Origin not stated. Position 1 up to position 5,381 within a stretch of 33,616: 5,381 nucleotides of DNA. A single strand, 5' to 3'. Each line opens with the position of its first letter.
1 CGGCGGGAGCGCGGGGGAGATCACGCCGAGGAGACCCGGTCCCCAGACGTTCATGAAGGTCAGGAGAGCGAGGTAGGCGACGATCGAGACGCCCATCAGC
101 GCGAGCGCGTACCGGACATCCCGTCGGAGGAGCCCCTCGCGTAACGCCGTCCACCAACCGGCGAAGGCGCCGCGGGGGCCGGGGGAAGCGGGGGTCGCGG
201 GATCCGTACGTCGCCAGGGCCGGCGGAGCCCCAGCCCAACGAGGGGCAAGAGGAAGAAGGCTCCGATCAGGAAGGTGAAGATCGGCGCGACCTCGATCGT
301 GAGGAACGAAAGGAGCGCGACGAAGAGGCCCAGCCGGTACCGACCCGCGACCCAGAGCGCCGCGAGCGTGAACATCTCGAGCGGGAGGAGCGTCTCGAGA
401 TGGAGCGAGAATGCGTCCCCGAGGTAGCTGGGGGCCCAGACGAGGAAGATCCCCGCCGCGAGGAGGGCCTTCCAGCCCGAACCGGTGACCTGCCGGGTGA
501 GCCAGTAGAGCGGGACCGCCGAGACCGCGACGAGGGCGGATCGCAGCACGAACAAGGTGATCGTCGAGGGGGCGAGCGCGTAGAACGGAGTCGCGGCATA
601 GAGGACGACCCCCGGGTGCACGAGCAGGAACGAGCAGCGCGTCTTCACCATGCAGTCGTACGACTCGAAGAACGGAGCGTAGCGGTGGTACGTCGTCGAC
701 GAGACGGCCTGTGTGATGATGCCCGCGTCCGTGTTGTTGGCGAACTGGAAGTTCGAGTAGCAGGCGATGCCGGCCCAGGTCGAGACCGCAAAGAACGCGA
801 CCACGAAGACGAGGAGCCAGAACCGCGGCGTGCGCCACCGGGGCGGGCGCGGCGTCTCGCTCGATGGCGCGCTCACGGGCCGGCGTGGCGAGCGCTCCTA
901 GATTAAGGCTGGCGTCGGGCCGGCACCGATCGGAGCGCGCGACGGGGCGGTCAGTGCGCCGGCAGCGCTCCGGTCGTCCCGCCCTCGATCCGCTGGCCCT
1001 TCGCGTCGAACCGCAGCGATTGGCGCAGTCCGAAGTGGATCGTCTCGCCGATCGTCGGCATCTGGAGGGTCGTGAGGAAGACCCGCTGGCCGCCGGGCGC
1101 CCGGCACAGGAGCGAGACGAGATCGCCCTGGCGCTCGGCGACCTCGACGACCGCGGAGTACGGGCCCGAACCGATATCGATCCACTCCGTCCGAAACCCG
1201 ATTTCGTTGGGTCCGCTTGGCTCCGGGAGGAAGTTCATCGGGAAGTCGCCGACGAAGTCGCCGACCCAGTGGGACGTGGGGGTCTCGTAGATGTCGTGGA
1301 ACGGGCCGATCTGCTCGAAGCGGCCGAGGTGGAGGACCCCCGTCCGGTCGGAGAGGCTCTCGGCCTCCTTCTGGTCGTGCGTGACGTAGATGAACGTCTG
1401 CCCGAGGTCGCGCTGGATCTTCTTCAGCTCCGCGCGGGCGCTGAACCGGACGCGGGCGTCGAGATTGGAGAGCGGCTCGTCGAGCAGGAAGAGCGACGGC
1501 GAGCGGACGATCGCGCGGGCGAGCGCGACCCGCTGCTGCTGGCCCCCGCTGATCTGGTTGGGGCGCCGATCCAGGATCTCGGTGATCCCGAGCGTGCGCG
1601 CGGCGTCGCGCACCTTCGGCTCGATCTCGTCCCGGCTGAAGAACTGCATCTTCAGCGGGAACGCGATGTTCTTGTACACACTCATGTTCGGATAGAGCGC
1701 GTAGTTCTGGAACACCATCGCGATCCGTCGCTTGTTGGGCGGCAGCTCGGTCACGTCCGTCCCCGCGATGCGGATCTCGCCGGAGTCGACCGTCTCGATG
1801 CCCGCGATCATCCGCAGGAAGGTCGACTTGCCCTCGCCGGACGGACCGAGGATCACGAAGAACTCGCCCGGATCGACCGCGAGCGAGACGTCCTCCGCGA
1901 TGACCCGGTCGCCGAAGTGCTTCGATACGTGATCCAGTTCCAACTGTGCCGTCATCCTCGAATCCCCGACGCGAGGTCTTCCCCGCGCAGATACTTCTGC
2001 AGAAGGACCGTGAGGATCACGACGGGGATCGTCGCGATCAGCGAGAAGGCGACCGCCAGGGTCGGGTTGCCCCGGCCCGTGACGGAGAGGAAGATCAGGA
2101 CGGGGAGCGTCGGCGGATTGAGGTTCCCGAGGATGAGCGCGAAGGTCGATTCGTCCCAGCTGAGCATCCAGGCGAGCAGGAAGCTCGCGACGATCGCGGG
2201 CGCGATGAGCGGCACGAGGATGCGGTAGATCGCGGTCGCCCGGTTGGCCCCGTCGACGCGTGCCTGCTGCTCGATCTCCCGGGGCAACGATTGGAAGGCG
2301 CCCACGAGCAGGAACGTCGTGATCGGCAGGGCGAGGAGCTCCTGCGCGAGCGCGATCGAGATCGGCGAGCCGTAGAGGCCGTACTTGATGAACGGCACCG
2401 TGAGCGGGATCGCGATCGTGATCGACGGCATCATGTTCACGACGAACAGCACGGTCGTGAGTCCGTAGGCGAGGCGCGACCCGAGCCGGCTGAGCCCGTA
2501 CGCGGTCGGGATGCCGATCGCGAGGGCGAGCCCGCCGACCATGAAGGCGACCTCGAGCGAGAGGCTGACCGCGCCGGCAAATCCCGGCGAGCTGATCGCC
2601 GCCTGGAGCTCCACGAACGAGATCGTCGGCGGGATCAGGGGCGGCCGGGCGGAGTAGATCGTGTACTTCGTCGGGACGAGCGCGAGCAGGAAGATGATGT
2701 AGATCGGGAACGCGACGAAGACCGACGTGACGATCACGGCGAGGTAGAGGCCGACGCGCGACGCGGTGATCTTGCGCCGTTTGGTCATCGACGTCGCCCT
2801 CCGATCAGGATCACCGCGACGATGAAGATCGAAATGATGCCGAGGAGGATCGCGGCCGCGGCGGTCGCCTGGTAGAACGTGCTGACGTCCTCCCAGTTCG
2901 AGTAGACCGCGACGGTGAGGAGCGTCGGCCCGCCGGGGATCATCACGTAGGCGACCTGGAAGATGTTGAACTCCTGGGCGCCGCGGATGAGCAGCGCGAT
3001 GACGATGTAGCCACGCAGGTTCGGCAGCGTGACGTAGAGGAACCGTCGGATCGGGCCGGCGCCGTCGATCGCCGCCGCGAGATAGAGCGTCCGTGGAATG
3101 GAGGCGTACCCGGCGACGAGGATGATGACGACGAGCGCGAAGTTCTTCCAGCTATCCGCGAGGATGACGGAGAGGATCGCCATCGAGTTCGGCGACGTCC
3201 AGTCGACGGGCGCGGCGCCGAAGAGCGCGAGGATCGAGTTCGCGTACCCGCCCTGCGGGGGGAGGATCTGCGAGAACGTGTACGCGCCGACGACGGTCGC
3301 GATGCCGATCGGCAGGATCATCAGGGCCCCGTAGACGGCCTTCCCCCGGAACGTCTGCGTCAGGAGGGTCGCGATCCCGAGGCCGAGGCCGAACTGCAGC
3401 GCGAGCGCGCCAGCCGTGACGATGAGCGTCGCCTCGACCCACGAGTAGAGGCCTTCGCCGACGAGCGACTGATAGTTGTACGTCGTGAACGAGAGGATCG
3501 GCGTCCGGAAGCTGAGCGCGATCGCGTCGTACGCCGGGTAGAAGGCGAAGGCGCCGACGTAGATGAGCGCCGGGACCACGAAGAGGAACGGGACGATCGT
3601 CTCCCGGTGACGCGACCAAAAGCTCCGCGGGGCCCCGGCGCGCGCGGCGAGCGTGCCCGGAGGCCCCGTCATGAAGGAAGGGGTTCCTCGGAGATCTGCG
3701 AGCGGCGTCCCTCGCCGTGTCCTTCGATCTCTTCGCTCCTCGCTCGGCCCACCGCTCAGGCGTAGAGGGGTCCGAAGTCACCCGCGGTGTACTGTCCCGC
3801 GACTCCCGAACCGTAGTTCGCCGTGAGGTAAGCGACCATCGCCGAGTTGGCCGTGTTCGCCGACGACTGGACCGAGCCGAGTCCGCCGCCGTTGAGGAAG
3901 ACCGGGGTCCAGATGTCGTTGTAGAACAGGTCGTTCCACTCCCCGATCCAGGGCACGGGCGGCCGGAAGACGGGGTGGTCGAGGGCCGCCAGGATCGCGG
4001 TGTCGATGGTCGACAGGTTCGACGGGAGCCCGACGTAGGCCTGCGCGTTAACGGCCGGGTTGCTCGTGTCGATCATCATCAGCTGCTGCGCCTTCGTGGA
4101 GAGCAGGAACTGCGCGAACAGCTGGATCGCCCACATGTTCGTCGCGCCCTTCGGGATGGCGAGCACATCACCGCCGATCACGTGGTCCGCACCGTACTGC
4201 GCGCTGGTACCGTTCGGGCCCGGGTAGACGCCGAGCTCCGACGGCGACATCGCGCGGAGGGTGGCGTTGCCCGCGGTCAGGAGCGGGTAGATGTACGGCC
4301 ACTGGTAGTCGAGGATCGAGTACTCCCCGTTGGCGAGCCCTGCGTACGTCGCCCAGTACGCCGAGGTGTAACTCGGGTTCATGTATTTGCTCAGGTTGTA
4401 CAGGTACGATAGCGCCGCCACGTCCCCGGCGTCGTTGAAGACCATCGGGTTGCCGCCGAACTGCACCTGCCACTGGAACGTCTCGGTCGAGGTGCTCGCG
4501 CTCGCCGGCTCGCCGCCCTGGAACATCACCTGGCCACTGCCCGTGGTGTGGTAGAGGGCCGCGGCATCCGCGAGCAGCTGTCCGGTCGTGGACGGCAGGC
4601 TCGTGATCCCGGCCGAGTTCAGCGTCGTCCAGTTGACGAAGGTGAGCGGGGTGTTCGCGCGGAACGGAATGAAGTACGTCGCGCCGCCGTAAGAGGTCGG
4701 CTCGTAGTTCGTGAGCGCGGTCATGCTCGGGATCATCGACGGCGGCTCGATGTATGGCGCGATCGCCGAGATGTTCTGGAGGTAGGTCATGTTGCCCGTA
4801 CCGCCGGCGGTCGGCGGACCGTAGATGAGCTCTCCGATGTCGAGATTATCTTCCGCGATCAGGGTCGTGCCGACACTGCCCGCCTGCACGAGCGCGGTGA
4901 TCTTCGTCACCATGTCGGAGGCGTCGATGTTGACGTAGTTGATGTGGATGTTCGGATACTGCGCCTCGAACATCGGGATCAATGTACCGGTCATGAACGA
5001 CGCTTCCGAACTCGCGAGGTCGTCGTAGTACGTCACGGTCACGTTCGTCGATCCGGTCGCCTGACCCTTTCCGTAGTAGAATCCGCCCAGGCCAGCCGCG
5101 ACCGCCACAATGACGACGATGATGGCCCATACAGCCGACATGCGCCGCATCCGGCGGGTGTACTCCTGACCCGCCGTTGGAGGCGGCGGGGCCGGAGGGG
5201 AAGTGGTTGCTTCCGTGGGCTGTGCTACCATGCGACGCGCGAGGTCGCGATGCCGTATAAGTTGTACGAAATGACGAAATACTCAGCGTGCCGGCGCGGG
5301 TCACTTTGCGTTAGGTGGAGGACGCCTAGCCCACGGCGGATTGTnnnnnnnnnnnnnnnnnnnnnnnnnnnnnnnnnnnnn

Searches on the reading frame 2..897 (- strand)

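Call 62: search_protein_families(library=pfam, proteins=[window:2-897:-], max_evalue=0.0001)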
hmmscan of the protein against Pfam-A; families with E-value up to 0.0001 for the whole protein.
window:2-897:- (298 aa): 1 family
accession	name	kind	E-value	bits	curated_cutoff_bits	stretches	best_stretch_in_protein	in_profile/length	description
PF09852.15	DUF2079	-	8.8e-13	48.6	28.2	1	55-226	9-170/459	Predicted membrane protein (DUF2079)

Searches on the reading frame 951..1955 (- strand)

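Call 61: search_protein_families(library=pfam, proteins=[window:951-1955:-], max_evalue=0.0001)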
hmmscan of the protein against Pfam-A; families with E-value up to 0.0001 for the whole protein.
window:951-1955:- (334 aa): 1 family
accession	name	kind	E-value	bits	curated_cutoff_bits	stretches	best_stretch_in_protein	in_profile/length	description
PF00005.33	ABC_tran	-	5.5e-35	121.4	25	1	21-162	2-136/137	ABC transporter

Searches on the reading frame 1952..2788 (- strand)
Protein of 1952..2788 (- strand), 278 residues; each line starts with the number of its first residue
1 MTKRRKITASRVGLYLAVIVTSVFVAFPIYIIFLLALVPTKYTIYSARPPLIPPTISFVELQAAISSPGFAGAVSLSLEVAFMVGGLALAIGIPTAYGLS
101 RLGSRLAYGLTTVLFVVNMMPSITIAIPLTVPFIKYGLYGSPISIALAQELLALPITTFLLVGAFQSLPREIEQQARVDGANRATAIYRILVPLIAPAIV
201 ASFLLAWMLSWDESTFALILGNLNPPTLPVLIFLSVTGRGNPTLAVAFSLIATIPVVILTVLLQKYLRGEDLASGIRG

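Call 61: search_protein_families(library=pfam, proteins=[window:1952-2788:-], max_evalue=0.0001)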
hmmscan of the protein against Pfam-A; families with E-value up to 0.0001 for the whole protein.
window:1952-2788:- (278 aa): 1 family
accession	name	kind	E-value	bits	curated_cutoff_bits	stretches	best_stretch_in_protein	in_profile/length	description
PF00528.27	BPD_transp_1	-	3.8e-18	66.3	26.4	1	89-267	2-178/184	Binding-protein-dependent transport system inner membrane component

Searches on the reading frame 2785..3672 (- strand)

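Call 61: search_protein_families(library=pfam, proteins=[window:2785-3672:-], max_evalue=0.0001)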
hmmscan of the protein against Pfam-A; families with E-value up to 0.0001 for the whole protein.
window:2785-3672:- (295 aa): 1 family
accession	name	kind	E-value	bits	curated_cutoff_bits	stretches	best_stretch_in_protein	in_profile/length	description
PF00528.27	BPD_transp_1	-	2.5e-06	27.8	26.4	1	106-286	12-175/184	Binding-protein-dependent transport system inner membrane component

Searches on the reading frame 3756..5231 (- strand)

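Call 61: search_protein_families(library=pfam, proteins=[window:3756-5231:-], max_evalue=0.0001)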
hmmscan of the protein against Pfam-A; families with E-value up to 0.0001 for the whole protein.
window:3756-5231:- (491 aa): 2 families
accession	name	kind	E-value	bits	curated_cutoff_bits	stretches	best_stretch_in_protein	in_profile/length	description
PF13416.11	SBP_bac_8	-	4.7e-18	66.4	27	1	85-399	3-266/279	Bacterial extracellular solute-binding protein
PF01547.30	SBP_bac_1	-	5.9e-16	59.8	26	1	88-383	17-307/307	Bacterial extracellular solute-binding protein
